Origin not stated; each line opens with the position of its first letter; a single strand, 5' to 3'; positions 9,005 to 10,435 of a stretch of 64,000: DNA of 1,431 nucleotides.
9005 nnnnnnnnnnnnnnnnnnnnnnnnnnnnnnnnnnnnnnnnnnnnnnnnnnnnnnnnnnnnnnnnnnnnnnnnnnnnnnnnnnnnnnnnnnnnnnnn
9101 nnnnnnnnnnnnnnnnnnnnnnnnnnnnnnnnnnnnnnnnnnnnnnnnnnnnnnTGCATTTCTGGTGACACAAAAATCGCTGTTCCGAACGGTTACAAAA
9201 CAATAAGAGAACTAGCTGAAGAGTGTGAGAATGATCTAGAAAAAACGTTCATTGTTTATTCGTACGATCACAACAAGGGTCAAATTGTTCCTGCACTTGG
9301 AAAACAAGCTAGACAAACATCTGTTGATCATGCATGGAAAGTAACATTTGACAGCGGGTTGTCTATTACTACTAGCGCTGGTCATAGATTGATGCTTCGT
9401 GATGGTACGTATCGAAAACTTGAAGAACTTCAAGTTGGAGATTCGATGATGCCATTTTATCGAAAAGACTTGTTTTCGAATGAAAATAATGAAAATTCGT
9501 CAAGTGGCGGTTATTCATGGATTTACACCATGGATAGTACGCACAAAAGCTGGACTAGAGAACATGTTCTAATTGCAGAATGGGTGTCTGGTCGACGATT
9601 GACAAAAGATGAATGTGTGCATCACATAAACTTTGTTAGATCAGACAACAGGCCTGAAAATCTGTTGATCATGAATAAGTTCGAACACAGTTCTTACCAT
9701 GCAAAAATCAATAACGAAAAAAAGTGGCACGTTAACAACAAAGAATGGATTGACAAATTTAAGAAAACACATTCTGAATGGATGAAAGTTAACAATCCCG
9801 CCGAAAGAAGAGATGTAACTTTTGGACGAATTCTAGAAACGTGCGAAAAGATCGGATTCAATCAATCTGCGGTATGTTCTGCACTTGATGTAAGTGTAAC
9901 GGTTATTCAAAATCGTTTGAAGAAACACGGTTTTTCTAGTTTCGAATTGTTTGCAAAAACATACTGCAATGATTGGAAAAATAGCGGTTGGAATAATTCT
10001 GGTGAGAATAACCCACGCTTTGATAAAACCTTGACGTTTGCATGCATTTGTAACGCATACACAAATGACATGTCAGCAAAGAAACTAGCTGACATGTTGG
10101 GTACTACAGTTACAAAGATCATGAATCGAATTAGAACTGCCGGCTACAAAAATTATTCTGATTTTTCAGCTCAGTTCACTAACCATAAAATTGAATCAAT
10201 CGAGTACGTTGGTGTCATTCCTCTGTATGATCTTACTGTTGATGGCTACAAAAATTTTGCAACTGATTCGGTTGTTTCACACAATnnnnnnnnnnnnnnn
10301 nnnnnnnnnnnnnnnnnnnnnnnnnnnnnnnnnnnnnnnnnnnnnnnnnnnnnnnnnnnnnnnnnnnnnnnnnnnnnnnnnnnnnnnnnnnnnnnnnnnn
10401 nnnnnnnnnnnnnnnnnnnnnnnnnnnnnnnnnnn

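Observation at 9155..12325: Portal gene invaded by two paralogous HNH-type inteins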

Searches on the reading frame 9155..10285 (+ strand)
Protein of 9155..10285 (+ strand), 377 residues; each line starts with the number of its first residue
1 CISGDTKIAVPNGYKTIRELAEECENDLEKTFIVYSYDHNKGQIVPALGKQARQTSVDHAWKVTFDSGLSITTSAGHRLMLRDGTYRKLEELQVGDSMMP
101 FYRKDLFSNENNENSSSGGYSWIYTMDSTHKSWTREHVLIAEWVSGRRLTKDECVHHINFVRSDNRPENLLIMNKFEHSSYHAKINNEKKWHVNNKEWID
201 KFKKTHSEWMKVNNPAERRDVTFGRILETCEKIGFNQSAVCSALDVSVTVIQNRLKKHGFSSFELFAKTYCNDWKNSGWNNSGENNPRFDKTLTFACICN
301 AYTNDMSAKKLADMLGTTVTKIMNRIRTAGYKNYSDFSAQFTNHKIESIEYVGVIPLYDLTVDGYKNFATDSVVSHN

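Call 4: search_protein_families(library=pfam, proteins=[window:9155-10285:+], max_evalue=0.1)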
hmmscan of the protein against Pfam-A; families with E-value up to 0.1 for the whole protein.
window:9155-10285:+ (377 aa): 5 families
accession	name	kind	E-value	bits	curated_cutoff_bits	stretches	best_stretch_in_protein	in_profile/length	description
PF14890.11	Intein_splicing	-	1.7e-13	51.1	35.8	1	13-377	7-155/155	Intein splicing domain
PF13392.12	HNH_3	-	4e-07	30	24.8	1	137-178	4-44/46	HNH endonuclease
PF18024.7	HTH_50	-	2.9e-05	24.1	27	1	298-327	16-45/50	Helix-turn-helix domain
PF10163.14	EnY2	-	0.054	14.2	27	0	172-234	4-63/83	Transcription factor e(y)2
PF02954.25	HTH_8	-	0.068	13.4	22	0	225-258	9-42/42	Bacterial regulatory protein, Fis family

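Call 9: search_dna_similar(query=window:9155-10285:+, collection=phages, mode=protein, max_rows=30)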
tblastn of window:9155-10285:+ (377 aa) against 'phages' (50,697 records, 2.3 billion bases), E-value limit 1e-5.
Records with a match: 31; places in all: 31; records where one place covers at least 80% of the query: 2.
Best place of each record, by identity: <60% 31.
By first word of the organism name: Pseudomonas 7; uncultured 4; Escherichia 4; Mycobacterium 3; Klebsiella 3; Halobacterium 3; Bacillus 2; Streptococcus 2; Staphylococcus 2; Aphanizomenon 1.
By host as written in the record: - 5; Mycobacterium smegmatis mc2 155 3; Pseudomonas aeruginosa 3; Escherichia coli 3; Bacillus subtilis W-23-S(r); Bacillus licheniformis ATCC 9945a 2; Staphylococcus haemolyticus 2; Pseudomonas aeruginosa strain PAO9505 2; Klebsiella pneumoniae 2; and 8 more.
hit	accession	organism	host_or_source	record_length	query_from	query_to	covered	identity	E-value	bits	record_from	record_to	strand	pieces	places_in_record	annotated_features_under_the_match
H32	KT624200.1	Bacillus phage SP-15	Bacillus subtilis W-23-S(r); Bacillus ...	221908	1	369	98%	23.2%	2e-14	81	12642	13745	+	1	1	hypothetical protein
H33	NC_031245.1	Bacillus phage SP-15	Bacillus subtilis W-23-S(r); Bacillus ...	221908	1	369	98%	23.2%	2e-14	81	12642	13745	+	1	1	hypothetical protein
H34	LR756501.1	uncultured phage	metagenomic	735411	1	183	49%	31.4%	1e-10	69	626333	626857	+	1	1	record has no annotation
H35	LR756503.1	uncultured phage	metagenomic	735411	1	183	49%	31.4%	1e-10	69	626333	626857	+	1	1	record has no annotation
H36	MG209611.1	Aphanizomenon phage vB_AphaS-CL131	Aphanizomenon flos-aquae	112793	1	212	56%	25.9%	2e-6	56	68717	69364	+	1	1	dCTP deaminase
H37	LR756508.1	uncultured phage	metagenomic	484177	1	201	53%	27.0%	5e-10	67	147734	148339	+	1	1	record has no annotation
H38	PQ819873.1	Streptococcus phage vB_SagM-GXN1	Streptococcus agalactiae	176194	1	184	49%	26.2%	6e-7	57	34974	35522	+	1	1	none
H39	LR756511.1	uncultured phage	metagenomic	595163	1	158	42%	30.2%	3e-10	68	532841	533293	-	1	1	record has no annotation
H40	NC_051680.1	Mycobacterium phage Mantra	Mycobacterium smegmatis mc2 155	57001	119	183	17%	46.2%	4e-7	58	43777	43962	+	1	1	64: methyltransferase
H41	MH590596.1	Mycobacterium phage Mantra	Mycobacterium smegmatis mc2 155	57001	119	183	17%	46.2%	4e-7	58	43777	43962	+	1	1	64: hypothetical protein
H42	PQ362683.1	Mycobacterium phage Totinger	Mycobacterium smegmatis mc2 155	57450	119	183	17%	46.2%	4e-7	58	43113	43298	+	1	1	66: DNA methyltransferase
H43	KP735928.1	Staphylococcus phage IME-SA4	Staphylococcus haemolyticus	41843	120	183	17%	44.8%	6e-6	54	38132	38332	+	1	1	HNH endonuclease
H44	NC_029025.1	Staphylococcus phage IME-SA4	Staphylococcus haemolyticus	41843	120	183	17%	44.8%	6e-6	54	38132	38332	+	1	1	HNH endonuclease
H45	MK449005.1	Streptococcus phage Javan74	Streptococcus anginosus J4211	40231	119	184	18%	42.0%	2e-6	56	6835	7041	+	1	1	none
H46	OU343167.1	Pseudomonas phage vB_PaeM_phiLBG22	-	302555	119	183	17%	41.7%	9e-6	54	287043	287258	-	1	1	record has no annotation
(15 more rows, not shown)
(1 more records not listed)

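Call 17: find_homologous_proteins(query=window:9155-10285:+, max_evalue=0.00001)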
Query window:9155-10285:+ (377 aa): 18 proteins with E <= 0.00001 among 1289 candidates.
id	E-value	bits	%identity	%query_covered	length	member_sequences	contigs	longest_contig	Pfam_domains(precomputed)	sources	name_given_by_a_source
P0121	1.0e-141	491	58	100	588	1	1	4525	PF14890.12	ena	-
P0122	1.6e-137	477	57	100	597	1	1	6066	PF13392.13,PF14890.12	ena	-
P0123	2.5e-128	447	56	100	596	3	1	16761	PF13392.13,PF14890.12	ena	-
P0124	9.6e-126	438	55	95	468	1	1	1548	PF14890.12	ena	-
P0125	6.6e-112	393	55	86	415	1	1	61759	PF13392.13,PF14890.12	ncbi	-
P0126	1.2e-103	365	48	100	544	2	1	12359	PF13392.13,PF14890.12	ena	-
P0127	1.0e-98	349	56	71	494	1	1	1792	PF13392.13,PF14890.12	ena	-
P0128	2.7e-94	335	60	68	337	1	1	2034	PF13392.13,PF14890.12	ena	-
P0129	1.5e-82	296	52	65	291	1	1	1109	PF13392.13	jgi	jgi:hypothetical protein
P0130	1.2e-74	270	51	65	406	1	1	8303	PF13392.13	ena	-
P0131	2.8e-68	249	63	28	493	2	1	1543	PF14890.12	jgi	-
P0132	3.6e-59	219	58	28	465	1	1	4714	PF14890.12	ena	-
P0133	2.5e-57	213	36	100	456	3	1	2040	PF13392.13,PF14890.12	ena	-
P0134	1.4e-42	164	59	36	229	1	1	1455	PF18024.8,PF14890.12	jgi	-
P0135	5.5e-38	149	65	27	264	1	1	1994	-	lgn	-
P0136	1.4e-21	95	33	59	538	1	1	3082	PF00383.30,PF14437.13,PF13392.13,PF14890.12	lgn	-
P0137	2.4e-11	62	26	98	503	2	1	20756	PF13392.13,PF14890.12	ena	-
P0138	9.0e-6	43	37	17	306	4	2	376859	PF13392.13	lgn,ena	-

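Call 23: find_encoding_contigs(protein=P0123, flank=6000, max_places=2)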
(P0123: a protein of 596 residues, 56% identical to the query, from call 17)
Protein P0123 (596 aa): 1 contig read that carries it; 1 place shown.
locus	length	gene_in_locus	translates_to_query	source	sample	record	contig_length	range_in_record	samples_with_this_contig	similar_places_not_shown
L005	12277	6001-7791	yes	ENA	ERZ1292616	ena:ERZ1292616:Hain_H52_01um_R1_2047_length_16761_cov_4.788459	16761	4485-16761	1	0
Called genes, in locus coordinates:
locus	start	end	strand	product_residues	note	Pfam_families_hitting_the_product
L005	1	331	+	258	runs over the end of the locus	PF02086:MethyltransfD12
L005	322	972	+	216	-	PF00149:Metallophos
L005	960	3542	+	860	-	PF13476:AAA_23, PF13558:SbcC_Walker_B (weak)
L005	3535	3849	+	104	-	-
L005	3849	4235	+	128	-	-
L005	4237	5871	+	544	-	PF03237:Terminase_6N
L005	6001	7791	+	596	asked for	PF14890:Intein_splicing, PF13392:HNH_3 (faint)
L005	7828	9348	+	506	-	PF07230:Portal_T4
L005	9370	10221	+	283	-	-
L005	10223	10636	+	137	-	-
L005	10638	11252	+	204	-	PF03420:Peptidase_S77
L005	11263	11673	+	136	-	-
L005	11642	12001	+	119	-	-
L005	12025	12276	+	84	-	?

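Call 38: search_solved_structures(query=window:9155-10285:+, max_evalue=0.01, show_alignments=1)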
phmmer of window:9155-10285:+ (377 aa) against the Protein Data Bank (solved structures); distinct sequences matched with E-value up to 0.01: 0.

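Call 40: find_related_loci(query=window:9155-10285:+, collection=viral_contigs, flank=6000)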
Query window:9155-10285:+ (377 aa) in viral_contigs; peptide patterns used: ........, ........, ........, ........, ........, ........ (x = any residue, [..] = any of these).
42 stretches matched a pattern; 42 encode a relative of the query (tblastn E <= 1e-3); 42 distinct loci.
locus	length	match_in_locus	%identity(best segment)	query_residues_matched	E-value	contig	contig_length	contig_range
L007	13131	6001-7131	100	1-377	0e+0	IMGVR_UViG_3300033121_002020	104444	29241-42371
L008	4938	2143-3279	60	1-377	4e-159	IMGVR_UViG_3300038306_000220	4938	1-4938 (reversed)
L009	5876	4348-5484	60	1-377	2e-156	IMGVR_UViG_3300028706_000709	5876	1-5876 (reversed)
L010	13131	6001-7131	57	1-377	4e-149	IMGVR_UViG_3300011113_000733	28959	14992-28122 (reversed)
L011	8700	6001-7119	56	1-377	1e-144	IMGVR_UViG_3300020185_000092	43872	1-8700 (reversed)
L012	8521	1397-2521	56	1-377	1e-143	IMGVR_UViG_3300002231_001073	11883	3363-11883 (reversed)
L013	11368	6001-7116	56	1-377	3e-142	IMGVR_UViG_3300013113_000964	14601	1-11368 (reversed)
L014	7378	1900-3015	56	1-377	3e-142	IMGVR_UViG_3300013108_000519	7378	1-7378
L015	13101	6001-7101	55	1-377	3e-140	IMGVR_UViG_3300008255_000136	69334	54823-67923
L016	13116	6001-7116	53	1-377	2e-137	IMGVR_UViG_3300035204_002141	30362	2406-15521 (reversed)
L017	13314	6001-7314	48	2-377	2e-133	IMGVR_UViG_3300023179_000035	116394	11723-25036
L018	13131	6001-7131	52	1-377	5e-126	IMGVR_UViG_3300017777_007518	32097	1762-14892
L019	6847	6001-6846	63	2-286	2e-125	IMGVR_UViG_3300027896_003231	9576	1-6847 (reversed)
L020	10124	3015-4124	49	1-377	4e-124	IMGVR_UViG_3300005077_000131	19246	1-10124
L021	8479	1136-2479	54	2-377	1e-118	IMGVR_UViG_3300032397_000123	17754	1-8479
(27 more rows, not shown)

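Call 60: predict_structure(alignment_id=A2)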
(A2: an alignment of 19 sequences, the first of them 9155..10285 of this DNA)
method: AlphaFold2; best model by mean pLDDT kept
length: 377 residues; sequences in the alignment: 19
mean_pLDDT: 85.2   pTM: 0.68
mean pLDDT of the five models: 85.2, 84.9, 84.9, 83.7, 83.7
residues with pLDDT >= 90: 170; 70-90: 161; 50-70: 36; < 50: 10
segments of 3 or more residues with pLDDT < 50: 113-116, 276-280
pLDDT, mean of each block of 10 residues (from residue 1): 96 95 93 94 92 96 94 96 93 94 75 57 75 89 94 93 92 92 78 79 75 65 86 83 85 87 84 53 55 82 89 90 83 84 90 97 94 92
secondary structure, 60 per line:
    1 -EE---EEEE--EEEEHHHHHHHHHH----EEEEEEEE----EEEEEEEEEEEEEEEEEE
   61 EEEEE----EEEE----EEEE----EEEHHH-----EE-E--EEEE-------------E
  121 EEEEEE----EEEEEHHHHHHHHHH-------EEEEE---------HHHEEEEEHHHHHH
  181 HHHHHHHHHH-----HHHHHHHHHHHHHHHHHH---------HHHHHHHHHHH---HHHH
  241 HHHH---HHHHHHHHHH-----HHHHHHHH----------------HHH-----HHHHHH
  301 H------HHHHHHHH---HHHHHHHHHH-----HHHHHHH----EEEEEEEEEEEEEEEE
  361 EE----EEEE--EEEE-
elements in order: E7-10 E13-16 H17-26 E31-38 E43-65 E70-73 E78-81 E86-88 E103-106 E120-126 E131-135 H136-145 E153-157 E170-174 H175-190 H196-213 H223-233 H237-244 H248-257 H263-270 H295-301 H308-315 H319-328 H334-340 E345-362 E367-370 E373-376

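Call 62: fold_search(model_id=the predicted structure, library=pdb)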
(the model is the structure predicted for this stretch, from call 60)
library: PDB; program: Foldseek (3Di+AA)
matches with E <= 10: 333; with E <= 0.001: 41
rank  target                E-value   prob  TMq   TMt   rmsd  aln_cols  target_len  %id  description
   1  6frh_A                3.4e-06  1.00  0.24  0.55   1.9       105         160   23  Crystal structure of Ssp DnaB Mini-Intein variant M86 (released 2019-01-30)
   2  1dq3                  3.6e-06  1.00  0.33  0.28  23.6       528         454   12  CRYSTAL STRUCTURE OF AN ARCHAEAL INTEIN-ENCODED HOMING ENDONUCLEASE PI-PFUI (released 2000-07-05)
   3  6frg                  4.7e-06  1.00  0.24  0.55   9.6       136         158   18  Crystal structure of G-1F mutant of Ssp DnaB Mini-Intein variant M86 (released 2019-01-30)
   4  4o1r                  7.9e-06  1.00  0.24  0.59   9.5       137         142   18  Crystal structure of NpuDnaB intein (released 2014-03-19)
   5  6frh_B                1.0e-05  1.00  0.24  0.58   1.6       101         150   22  Crystal structure of Ssp DnaB Mini-Intein variant M86 (released 2019-01-30)
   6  6fre                  1.3e-05  1.00  0.24  0.55   9.8       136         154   18  Crystal structure of G-1F/H73A mutant of Ssp DnaB Mini-Intein variant M86 (released 2019-01-30)
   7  1mi8                  2.2e-05  1.00  0.23  0.61   1.7       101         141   22  2.0 Angstrom crystal structure of a DnaB intein from Synechocystis sp. PCC 6803 (released 2003-08-19)
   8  6rpq                  2.2e-05  1.00  0.23  0.34  10.0       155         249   15  Crystal structure of PhoCDC21-1 intein (released 2019-08-14)
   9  4kl5_A                2.6e-05  1.00  0.22  0.56  12.2       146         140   18  Crystal structure of NpuDnaE intein (released 2013-09-04)
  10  5i0a                  3.0e-05  1.00  0.24  0.60   1.9       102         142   15  RecA mini intein in complex with cisplatin (released 2016-09-21)
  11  3ifj_A                4.5e-05  1.00  0.24  0.62   1.8       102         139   16  Crystal structure of Mtu recA intein, splicing domain (released 2009-10-06)
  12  2lqm_MODEL_1_A        5.0e-05  1.00  0.23  0.46  11.7       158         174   16  Solution Structures of RadA intein from Pyrococcus horikoshii (released 2012-05-16)
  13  8ubs_A                5.3e-05  1.00  0.23  0.53   9.9       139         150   17  Crystal structure of NrdJ-1 split intein fusion (released 2024-10-09)
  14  6rpp                  5.6e-05  1.00  0.23  0.49   3.0       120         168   19  Crystal structure of PabCDC21-1 intein (released 2019-08-14)
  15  4kl5_B                7.9e-05  1.00  0.22  0.56  11.8       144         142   19  Crystal structure of NpuDnaE intein (released 2013-09-04)
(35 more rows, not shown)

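Call 72: search_protein_families(library=ncbifam, proteins=[window:9155-10285:+], max_evalue=0.01)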
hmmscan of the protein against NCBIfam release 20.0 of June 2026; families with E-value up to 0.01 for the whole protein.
window:9155-10285:+ (377 aa): 6 families
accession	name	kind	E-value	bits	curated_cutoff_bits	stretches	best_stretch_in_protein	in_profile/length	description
NF052663.1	RtcB_rel_intein2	exception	1.8e-20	73.4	1050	1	1-377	78-310/626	intein-containing RctB family protein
TIGR01445.1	intein_Nterm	domain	4.2e-09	37.3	24.5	1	1-80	1-82/83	intein N-terminal splicing region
NF005852.0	PRK07773.1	equivalog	5.6e-09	34.8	780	1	1-98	398-490/886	replicative DNA helicase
TIGR01443.1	intein_Cterm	domain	0.00028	21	15.6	1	357-377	2-23/24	intein C-terminal splicing region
NF038136.1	rSAM_Rv_intein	exception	0.0015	17.4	700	1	52-377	121-334/574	intein-containing Rv2578c family radical SAM protein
TIGR04381.1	HTH_TypR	domain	0.0081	16.1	30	0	306-328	22-44/49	TyrR/PhhR family helix-turn-helix DNA-binding protein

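Call 79: search_protein_families(library=pfam, proteins=[L007:9799-11493:+], max_evalue=0.01)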
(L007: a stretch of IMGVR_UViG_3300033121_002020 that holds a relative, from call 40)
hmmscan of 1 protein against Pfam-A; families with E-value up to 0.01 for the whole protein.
L007:9799-11493:+ (565 aa): 3 families
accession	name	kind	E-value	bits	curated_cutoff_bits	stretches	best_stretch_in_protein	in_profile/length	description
PF03420.18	Peptidase_S77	-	4.7e-20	72.4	27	2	31-107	43-122/198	Prohead core protein serine protease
PF14528.11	LAGLIDADG_3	-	0.00099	19.8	22.5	0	318-365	13-58/82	LAGLIDADG-like domain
PF14890.11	Intein_splicing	-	0.0031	17.8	35.8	1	91-160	4-76/155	Intein splicing domain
